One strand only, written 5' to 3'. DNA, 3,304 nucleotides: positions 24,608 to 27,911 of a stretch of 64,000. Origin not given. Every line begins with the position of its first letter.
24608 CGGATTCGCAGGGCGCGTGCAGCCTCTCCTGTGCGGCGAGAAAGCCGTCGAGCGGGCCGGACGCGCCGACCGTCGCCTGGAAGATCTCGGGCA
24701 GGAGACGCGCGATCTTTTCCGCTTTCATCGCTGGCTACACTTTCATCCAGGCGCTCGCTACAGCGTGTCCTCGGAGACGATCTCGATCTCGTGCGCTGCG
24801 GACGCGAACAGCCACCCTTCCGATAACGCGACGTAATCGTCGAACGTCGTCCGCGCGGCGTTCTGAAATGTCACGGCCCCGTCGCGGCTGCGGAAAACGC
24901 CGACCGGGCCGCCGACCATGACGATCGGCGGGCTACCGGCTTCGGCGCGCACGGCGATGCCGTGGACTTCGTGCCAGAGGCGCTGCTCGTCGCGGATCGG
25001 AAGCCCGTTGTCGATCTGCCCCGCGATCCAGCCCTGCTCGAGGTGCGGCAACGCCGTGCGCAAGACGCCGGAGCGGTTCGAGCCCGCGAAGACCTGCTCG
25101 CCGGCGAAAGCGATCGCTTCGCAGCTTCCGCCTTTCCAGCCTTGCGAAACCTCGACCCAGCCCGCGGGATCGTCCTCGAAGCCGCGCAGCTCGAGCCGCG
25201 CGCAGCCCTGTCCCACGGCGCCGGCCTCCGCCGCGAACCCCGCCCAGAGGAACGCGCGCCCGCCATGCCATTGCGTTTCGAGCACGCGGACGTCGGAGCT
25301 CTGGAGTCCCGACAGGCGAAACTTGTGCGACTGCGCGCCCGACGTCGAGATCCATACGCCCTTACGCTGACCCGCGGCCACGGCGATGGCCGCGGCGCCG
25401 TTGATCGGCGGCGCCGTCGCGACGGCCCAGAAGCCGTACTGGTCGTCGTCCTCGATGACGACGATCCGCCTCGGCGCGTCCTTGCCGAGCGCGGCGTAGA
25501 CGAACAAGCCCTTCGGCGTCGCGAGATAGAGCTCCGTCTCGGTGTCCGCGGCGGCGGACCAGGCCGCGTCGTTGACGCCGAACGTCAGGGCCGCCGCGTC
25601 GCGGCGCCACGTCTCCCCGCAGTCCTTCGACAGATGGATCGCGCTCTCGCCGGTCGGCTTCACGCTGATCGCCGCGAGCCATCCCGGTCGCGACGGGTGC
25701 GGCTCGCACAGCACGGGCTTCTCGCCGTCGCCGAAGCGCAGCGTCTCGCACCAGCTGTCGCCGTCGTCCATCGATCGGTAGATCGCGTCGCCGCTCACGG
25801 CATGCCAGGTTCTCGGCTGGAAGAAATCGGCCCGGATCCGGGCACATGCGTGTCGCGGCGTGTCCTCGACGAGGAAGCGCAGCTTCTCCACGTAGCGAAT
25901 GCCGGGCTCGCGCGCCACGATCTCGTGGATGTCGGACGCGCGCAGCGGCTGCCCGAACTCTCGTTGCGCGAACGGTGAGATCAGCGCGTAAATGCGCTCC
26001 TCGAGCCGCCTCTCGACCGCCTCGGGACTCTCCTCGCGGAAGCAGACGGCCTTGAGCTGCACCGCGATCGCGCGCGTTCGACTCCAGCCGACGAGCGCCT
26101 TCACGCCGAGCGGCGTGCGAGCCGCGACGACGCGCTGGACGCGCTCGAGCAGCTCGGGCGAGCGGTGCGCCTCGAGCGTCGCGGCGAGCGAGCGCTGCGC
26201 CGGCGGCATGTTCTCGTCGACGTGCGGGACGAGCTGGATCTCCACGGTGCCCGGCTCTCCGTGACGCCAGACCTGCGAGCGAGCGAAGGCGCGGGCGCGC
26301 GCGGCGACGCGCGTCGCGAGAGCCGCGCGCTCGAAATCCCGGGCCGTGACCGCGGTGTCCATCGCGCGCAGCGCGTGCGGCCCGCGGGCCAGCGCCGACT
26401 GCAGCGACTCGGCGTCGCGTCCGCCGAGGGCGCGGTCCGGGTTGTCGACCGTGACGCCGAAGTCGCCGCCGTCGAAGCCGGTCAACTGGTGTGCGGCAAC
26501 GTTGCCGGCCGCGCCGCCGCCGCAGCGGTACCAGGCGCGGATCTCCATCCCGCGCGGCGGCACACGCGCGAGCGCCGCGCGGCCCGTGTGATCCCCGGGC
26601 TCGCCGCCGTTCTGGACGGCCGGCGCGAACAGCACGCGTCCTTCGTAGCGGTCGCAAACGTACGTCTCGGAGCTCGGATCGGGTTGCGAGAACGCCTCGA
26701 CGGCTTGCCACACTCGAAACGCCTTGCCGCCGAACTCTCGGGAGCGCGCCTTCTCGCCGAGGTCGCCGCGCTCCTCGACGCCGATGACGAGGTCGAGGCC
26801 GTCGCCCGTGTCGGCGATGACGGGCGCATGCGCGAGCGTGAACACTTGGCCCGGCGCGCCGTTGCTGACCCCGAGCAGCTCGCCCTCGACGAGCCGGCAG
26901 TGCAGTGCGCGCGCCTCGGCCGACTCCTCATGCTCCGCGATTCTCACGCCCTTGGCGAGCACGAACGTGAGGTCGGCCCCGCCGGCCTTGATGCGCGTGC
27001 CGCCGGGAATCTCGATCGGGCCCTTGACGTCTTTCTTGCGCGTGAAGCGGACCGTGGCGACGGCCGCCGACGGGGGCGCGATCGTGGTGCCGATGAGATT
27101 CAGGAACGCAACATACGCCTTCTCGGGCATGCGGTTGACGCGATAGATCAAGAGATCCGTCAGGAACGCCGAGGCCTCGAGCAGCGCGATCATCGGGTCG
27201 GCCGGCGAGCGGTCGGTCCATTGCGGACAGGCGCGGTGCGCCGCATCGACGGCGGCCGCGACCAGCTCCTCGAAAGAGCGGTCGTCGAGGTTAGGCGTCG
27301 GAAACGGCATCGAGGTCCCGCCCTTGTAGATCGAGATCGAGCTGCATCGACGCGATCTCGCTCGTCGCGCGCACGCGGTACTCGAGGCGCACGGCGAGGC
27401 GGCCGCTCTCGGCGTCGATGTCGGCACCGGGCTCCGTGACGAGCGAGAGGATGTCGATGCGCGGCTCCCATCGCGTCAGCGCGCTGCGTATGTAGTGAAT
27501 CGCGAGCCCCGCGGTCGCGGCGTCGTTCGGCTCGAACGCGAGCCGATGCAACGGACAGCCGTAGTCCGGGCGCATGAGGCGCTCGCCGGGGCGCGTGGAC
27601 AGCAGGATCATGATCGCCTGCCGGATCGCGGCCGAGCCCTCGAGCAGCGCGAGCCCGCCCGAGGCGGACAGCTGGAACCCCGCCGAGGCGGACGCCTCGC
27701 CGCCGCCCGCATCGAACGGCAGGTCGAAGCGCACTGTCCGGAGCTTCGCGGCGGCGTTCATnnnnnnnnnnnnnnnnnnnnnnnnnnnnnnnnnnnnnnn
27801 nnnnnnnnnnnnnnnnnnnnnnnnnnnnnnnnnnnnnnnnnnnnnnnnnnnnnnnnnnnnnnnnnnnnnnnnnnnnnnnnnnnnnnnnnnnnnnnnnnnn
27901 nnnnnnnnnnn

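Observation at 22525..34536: Compact contractile injection system (phage-tail-like) operon with P2-like gene order but no ATPase, fibre, capsid or toxin gene in view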

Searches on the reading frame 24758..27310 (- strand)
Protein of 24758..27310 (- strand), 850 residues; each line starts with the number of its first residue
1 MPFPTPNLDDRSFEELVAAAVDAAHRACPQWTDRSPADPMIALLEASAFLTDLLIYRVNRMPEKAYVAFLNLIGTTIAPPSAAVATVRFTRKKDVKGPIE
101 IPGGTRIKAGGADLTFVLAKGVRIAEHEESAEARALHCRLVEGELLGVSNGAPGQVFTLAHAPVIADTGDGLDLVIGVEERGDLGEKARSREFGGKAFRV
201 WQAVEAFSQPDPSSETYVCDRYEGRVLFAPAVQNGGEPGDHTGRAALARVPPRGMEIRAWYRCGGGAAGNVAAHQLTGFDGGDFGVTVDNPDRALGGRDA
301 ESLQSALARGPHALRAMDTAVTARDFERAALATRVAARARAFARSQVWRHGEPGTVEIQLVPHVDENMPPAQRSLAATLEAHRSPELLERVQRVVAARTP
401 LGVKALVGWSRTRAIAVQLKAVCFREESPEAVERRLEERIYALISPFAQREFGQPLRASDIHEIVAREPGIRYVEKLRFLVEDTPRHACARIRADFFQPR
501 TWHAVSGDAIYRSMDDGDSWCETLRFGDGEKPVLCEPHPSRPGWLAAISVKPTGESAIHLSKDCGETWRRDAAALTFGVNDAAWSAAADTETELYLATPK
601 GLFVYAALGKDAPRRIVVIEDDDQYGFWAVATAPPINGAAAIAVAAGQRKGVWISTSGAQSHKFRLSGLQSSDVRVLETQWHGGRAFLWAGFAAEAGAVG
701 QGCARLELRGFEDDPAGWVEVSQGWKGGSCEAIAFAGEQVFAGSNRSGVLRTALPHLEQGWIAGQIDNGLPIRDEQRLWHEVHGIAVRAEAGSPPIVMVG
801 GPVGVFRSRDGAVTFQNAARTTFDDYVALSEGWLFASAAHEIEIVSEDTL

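Call 7: search_protein_families(library=pfam, max_evalue=0.01, proteins=[window:24758-27310:-])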
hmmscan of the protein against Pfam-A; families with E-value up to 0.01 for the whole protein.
window:24758-27310:- (850 aa): 1 family
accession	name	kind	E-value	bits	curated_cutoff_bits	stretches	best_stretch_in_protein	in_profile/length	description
PF04865.19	Baseplate_J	-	6.1e-15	55.6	21.1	1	266-463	75-254/255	Baseplate J-like protein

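Call 15: find_related_loci(query=A1, collection=genome_contigs, flank=10000)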
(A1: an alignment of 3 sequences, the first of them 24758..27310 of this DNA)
Query A1 (850 aa) in genome_contigs; peptide patterns used: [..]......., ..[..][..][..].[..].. (x = any residue, [..] = any of these).
159 stretches matched a pattern; 135 encode a relative of the query (tblastn E <= 1e-3); the best 80 are kept; 80 distinct loci.
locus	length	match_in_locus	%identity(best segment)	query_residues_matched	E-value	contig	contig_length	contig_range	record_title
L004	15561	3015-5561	75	1-850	0e+0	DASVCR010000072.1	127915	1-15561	MAG TPA_asm: Gammaproteobacteria bacterium isolate SMAG_U2011 k141_156099, whole genome shotgun sequence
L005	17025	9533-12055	74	1-840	0e+0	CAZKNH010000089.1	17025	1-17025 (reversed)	MAG TPA_asm: uncultured Gammaproteobacteria bacterium isolate SRP268622_co1_209 genome assembly, contig: NODE_7426_lengt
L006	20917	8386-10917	46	1-848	0e+0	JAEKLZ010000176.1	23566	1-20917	MAG: Inquilinus limosus isolate YM_69_17 YM_S32_scaffold_161, whole genome shotgun sequence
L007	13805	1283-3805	45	1-845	0e+0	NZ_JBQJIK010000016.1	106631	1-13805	Inquilinus sp. CA228 NODE_16, whole genome shotgun sequence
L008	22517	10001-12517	45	1-848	0e+0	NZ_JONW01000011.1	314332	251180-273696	Caulobacter sp. UNC358MFTsu5.1 BR39DRAFT_scaffold00007.7_C, whole genome shotgun sequence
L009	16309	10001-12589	41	1-848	0e+0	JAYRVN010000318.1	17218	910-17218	MAG: Chloroflexota bacterium isolate NJ_NJASGE3bin.21 k141_1016092, whole genome shotgun sequence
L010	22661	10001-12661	39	1-848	0e+0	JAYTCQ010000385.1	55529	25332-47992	MAG: Blastocatellia bacterium isolate GFS_1591 GFS_1591_384, whole genome shotgun sequence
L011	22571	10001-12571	42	1-848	0e+0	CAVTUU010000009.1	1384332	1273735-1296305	MAG: uncultured Chloroflexia bacterium isolate MFD04944.bin.2.67 genome assembly, contig: contig_63655, whole genome sho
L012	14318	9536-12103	43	1-848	0e+0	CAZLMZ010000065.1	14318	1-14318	MAG TPA_asm: uncultured Anaerolineae bacterium isolate binchicken_co81_400 genome assembly, contig: NODE_6369_length_143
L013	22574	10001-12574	40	1-848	0e+0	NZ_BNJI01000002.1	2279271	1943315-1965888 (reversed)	Ktedonobacter sp. SOSP1-85 sequence2, whole genome shotgun sequence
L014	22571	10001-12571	40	1-847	0e+0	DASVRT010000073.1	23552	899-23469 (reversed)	MAG TPA_asm: Pyrinomonadaceae bacterium isolate SMAG_U3243 k141_720983, whole genome shotgun sequence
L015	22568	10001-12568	39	1-848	0e+0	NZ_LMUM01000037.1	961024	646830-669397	Acidobacterium sp. S8 NODE_74_length_960966_cov_9.781701, whole genome shotgun sequence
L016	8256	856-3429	40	1-847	0e+0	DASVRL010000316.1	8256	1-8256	MAG TPA_asm: Pyrinomonadaceae bacterium isolate SMAG_U3235 k141_541130, whole genome shotgun sequence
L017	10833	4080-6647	40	1-847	0e+0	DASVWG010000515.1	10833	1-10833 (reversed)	MAG TPA_asm: Pyrinomonadaceae bacterium isolate SMAG_U3364 k141_284747, whole genome shotgun sequence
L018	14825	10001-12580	40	1-847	0e+0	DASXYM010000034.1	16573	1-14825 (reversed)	MAG TPA_asm: Terracidiphilus sp. isolate SMAG_U4825 k141_1357105, whole genome shotgun sequence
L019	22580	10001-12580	40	1-848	2e-180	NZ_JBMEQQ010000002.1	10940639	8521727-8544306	Archangium gephyra strain PVMSAZ contig_1, whole genome shotgun sequence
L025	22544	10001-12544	40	1-849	5e-170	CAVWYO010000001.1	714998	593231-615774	MAG: uncultured Alphaproteobacteria bacterium isolate MFD04944.bin.1.111 genome assembly, contig: contig_19850, whole ge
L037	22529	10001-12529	39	1-850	8e-166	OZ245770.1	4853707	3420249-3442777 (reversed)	MAG: Kaistia sp. isolate 06b3ed4c-dc80-415b-9392-d46517f030ba genome assembly, chromosome: 1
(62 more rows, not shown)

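Call 52: search_solved_structures(query=A1, max_evalue=0.1, show_alignments=0)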
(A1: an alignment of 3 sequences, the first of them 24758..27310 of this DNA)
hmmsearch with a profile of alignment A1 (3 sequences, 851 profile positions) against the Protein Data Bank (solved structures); distinct sequences matched with E-value up to 0.1: 14.
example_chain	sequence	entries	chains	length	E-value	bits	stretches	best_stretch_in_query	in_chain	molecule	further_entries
9gtp_1K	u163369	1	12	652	8.2e-68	232.2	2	1-141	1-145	Baseplate protein J-like domain-containing protein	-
4lgn_A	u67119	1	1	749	1.4e-07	33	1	490-643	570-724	Cellulose-binding, family II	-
8kea_b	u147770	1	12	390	1.3e-06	29.8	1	267-361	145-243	wedge protein gp31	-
3b7f_A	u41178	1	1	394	0.00056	21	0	551-592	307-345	Glycosyl hydrolase, BNR repeat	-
6p2k_A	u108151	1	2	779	0.0026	18.8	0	490-586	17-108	Fibronectin type III domain-containing protein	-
5fkr_A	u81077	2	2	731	0.0042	18.1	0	491-638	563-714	ENDO-1,4-BETA-GLUCANASE/XYLOGLUCANASE, PUTATIVE, GLY74A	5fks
5fkt_A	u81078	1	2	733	0.0043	18.1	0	491-638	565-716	ENDO-1,4-BETA-GLUCANASE/XYLOGLUCANASE, GLY74A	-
5fkq_A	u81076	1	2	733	0.0043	18.1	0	491-638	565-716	ENDO-1,4-BETA-GLUCANASE/XYLOGLUCANASE, PUTATIVE, GLY74A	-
2cn2_A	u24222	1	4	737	0.014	16.4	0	492-643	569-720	BETA-1,4-XYLOGLUCAN HYDROLASE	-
2cn3_A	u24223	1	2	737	0.014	16.4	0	492-643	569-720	BETA-1,4-XYLOGLUCAN HYDROLASE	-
9qgl_a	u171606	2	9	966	0.04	14.9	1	9-57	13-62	Baseplate protein J-like domain-containing protein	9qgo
2ebs_A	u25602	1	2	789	0.081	13.9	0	488-524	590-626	Oligoxyloglucan reducing end-specific cellobiohydrolase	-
1sqj_A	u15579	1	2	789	0.081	13.9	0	488-524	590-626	oligoxyloglucan reducing-end-specific cellobiohydrolase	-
4osk_A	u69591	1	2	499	0.082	13.9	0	524-559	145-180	Hax3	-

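Call 57: find_related_loci(query=A1, collection=viral_contigs, flank=10000)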
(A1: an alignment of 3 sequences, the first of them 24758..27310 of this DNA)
Query A1 (850 aa) in viral_contigs; peptide patterns used: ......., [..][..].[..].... (x = any residue, [..] = any of these).
9 stretches matched a pattern, but none encodes a relative of the query by tblastn (E <= 1e-3).

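Call 59: search_dna_similar(query=window:24761-27310:-, collection=plasmids, mode=protein, max_rows=10)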
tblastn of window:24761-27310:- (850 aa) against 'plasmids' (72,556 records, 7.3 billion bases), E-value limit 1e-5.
Records with a match: 54; places in all: 63; records where one place covers at least 80% of the query: 5.
Best place of each record, by identity: <60% 54.
By first word of the organism name: Streptomyces 22; Deinococcus 6; Rhodovulum 3; Cereibacter 3; Streptantibioticus 2; Kitasatospora 2; Rhodococcus 2; Paracoccus 1; Embleya 1; Brasilonema 1; and 11 more.
By predicted mobility (MOB-suite, as given by PLSDB): non-mobilizable 43; mobilizable 9; conjugative 2.
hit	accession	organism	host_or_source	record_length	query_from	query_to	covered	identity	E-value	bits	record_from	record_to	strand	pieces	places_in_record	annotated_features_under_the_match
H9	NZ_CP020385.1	Rhodovulum sp. MB263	cell culture,mud flat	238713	1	848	100%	38.6%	2e-133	447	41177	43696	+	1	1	baseplate J/gp47 family protein | GPW/gp25 family protein | hypothetical protein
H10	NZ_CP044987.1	Deinococcus sp. AJ005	single cell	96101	1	848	100%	38.5%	8e-135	451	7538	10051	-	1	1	baseplate J/gp47 family protein | phage tail protein | GPW/gp25 family protein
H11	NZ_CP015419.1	Rhodovulum sulfidophilum DSM 1374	cell culture,marine mud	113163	1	848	100%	37.9%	2e-126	427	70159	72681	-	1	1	baseplate J/gp47 family protein | GPW/gp25 family protein | hypothetical protein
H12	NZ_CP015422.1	Rhodovulum sulfidophilum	cell culture,laboratory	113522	1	848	100%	37.9%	2e-126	427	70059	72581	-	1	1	baseplate J/gp47 family protein | GPW/gp25 family protein | hypothetical protein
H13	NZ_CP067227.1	Paracoccus sp. MC1862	pure cultures of bacteria,river bed soil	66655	8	847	99%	35.9%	2e-115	395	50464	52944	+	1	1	baseplate J/gp47 family protein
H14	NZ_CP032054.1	Streptomyces clavuligerus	cell culture,soil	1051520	1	497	55%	34.4%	1e-21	208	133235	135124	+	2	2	none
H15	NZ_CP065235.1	Streptomyces clavuligerus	cell culture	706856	1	497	55%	34.4%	2e-21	207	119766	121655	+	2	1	putative baseplate assembly protein | GPW/gp25 family protein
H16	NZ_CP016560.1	Streptomyces clavuligerus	-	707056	1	497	55%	34.4%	2e-21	207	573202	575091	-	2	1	putative baseplate assembly protein | GPW/gp25 family protein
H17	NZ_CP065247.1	Streptomyces clavuligerus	cell culture,lab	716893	1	497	55%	34.4%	2e-21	207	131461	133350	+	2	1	putative baseplate assembly protein | GPW/gp25 family protein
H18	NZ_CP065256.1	Streptomyces clavuligerus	cell culture,lab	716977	1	497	55%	34.4%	2e-21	207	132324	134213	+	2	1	putative baseplate assembly protein | GPW/gp25 family protein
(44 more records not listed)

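Call 60: get_annotated_region(hit=H11, flank=14000)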
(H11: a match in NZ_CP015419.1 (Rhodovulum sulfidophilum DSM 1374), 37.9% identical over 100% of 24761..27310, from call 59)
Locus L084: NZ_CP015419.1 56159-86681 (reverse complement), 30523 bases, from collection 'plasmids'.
description: Rhodovulum sulfidophilum DSM 1374 plasmid unnamed1, complete sequence
organism: Rhodovulum sulfidophilum DSM 1374 (NCBI taxid 1188256)
taxonomy: Bacteria; Pseudomonadota; Alphaproteobacteria; Rhodobacterales; Paracoccaceae; Rhodovulum; Rhodovulum sulfidophilum; Rhodovulum sulfidophilum DSM 1374
host: -; source: cell culture,marine mud; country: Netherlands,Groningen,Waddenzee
typing (MOB-suite, as given by PLSDB): non-mobilizable; replicon rep_cluster_565
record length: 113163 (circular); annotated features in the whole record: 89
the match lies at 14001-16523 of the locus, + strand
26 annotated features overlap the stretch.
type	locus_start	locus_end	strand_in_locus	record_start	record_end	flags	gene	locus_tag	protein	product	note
CDS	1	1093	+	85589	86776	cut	-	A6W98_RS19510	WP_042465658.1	MFS transporter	-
CDS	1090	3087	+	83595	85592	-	-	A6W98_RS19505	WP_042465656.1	TonB-dependent receptor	GO:0015891 - siderophore transport [Evidence IEA]; GO:0055085 - transmembrane transport [Evidence IEA]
CDS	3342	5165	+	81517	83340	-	-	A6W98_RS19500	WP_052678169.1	ABC transporter ATP-binding protein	-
CDS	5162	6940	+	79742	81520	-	-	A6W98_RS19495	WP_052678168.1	ABC transporter ATP-binding protein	-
CDS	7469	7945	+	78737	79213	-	-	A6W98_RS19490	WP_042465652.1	hypothetical protein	-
CDS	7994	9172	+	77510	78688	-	-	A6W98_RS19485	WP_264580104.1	phage tail sheath subtilisin-like domain-containing protein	-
CDS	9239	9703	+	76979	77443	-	-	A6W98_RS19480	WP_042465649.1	phage tail protein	-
CDS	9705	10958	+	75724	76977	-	-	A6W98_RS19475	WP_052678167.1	hypothetical protein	-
CDS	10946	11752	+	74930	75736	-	-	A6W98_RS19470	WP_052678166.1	hypothetical protein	-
CDS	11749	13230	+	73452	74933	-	-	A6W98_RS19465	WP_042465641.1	phage baseplate assembly protein V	-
CDS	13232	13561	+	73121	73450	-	-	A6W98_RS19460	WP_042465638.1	hypothetical protein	-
CDS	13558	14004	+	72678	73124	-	-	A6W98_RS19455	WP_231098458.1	GPW/gp25 family protein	-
CDS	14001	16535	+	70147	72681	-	-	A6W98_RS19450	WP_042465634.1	baseplate J/gp47 family protein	-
CDS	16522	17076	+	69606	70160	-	-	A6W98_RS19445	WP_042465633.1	hypothetical protein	-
CDS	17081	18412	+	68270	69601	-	-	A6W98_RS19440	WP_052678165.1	PASTA domain-containing protein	-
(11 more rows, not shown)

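Call 76: search_protein_families(library=pfam, alignment_id=A7, max_evalue=0.0001)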
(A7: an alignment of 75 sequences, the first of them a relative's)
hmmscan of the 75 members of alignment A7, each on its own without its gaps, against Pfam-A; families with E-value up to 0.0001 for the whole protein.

A. member 1, L035:15-3083:- (1023 aa): 1 family
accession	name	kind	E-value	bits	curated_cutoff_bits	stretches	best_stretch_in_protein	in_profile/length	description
PF00656.27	Peptidase_C14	-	3.3e-20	73.2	21.4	1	142-395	1-224/233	Caspase domain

B. families by the number of members that match (of 75 scanned): 121 families (the first 25 are shown)
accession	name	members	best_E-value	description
PF00656.27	Peptidase_C14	3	3.3e-20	Caspase domain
PF01266.30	DAO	3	6e-14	FAD dependent oxidoreductase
PF04055.27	Radical_SAM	2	1.3e-19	Radical SAM superfamily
PF00890.30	FAD_binding_2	2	4e-14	FAD binding domain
PF01134.28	GIDA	2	5.2e-12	Glucose inhibited division protein A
PF13365.12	Trypsin_2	2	1.1e-11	Trypsin-like peptidase domain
PF14559.12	TPR_19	2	9.6e-09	Tetratricopeptide repeat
PF12831.13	FAD_oxidored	2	4e-06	FAD dependent oxidoreductase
PF04820.20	Trp_halogenase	2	5.8e-06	Tryptophan halogenase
PF00474.23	SSF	1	2e-119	Sodium:solute symporter family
PF00180.25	Iso_dh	1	3.4e-106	Isocitrate/isopropylmalate dehydrogenase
PF13433.12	Peripla_BP_5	1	1.8e-105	Periplasmic binding protein domain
PF00873.25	ACR_tran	1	1.8e-87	AcrB/AcrD/AcrF family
PF01055.32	Glyco_hydro_31_2nd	1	1.1e-82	Glycosyl hydrolases family 31 TIM-barrel domain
PF00266.25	Aminotran_5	1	1.1e-73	Aminotransferase class-V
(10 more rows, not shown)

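Call 83: search_protein_families(library=phrogs, max_evalue=0.001, proteins=[window:24761-27310:-])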
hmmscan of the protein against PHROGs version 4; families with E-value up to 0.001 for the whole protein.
window:24761-27310:- (850 aa): 1 family
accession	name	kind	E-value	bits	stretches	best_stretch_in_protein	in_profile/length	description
phrog_6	-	tail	1.1e-17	64.9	1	10-480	69-378/548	baseplate wedge subunit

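Call 87: search_protein_families(library=pfam, max_evalue=1, proteins=[L010:7239-7574:+, L019:9232-9567:+, L037:9212-9550:+, L008:15709-16683:+, L004:8597-9709:-, L010:15859-16809:+, L025:14072-15166:+])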
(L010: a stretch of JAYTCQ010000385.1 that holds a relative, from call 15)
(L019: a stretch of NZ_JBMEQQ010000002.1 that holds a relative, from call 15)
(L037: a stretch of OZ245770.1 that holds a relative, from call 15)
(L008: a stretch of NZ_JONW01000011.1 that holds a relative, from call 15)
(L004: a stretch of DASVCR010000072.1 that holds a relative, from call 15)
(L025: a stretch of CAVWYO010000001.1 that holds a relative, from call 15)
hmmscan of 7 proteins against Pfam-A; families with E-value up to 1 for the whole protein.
L010:7239-7574:+ (112 aa): 0 families

L019:9232-9567:+ (112 aa): 0 families

L037:9212-9550:+ (113 aa): 1 family
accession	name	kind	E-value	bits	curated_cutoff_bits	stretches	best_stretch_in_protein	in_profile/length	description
PF11776.13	RcnB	-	0.11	12.8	25.9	1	24-37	30-43/51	Nickel/cobalt transporter regulator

L008:15709-16683:+ (325 aa): 0 families

L004:8597-9709:- (371 aa): 2 families
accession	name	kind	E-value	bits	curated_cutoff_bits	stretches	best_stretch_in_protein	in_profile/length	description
PF14094.11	DUF4272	-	0.19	11.3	27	0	339-363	97-121/208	Domain of unknown function (DUF4272)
PF06714.17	Gp5_OB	-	0.25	12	25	1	260-292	24-55/144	Gp5 N-terminal OB domain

L010:15859-16809:+ (317 aa): 1 family
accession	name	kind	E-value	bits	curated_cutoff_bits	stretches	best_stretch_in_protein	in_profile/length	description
PF16926.10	HisKA_4TM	-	0.0078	16.5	22.6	0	96-127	90-121/130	Archaeal 4TM region of histidine kinase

L025:14072-15166:+ (365 aa): 2 families
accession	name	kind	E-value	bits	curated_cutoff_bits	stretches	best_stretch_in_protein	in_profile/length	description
PF13699.11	eCIS_core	-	0.0074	16.9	22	1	212-249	39-76/79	eCIS core domain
PF01618.21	MotA_ExbB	-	0.86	9.8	22.9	0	24-77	60-118/127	MotA/TolQ/ExbB proton channel family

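Call 102: search_protein_families(library=ncbifam, max_evalue=0.001, proteins=[window:24761-27310:-])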
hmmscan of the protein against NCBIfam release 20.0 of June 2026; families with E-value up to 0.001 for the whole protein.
window:24761-27310:- (850 aa): 2 families
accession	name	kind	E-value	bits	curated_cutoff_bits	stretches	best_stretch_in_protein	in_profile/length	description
TIGR02243.1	TIGR02243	equivalog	2.1e-66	224.9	155.8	2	133-479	342-658/659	putative baseplate assembly protein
NF045728.1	glycosyl_F510_1955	equivalog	1.4e-07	31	175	0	789-832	144-187/246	F510_1955 family glycosylhydrolase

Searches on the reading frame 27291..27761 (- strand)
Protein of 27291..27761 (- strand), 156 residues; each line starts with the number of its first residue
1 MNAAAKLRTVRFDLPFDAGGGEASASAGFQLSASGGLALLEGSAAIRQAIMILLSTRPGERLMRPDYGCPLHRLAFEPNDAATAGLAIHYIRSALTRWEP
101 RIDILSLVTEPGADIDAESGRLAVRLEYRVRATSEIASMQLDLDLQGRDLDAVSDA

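Call 7: search_protein_families(library=pfam, max_evalue=0.01, proteins=[window:27291-27761:-])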
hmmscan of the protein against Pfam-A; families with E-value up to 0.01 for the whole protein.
window:27291-27761:- (156 aa): 1 family
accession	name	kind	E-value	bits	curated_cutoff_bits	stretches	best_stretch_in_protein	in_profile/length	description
PF04965.19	GPW_gp25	-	7.2e-27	93.5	27.2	1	42-134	3-95/96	Baseplate wedge protein gp25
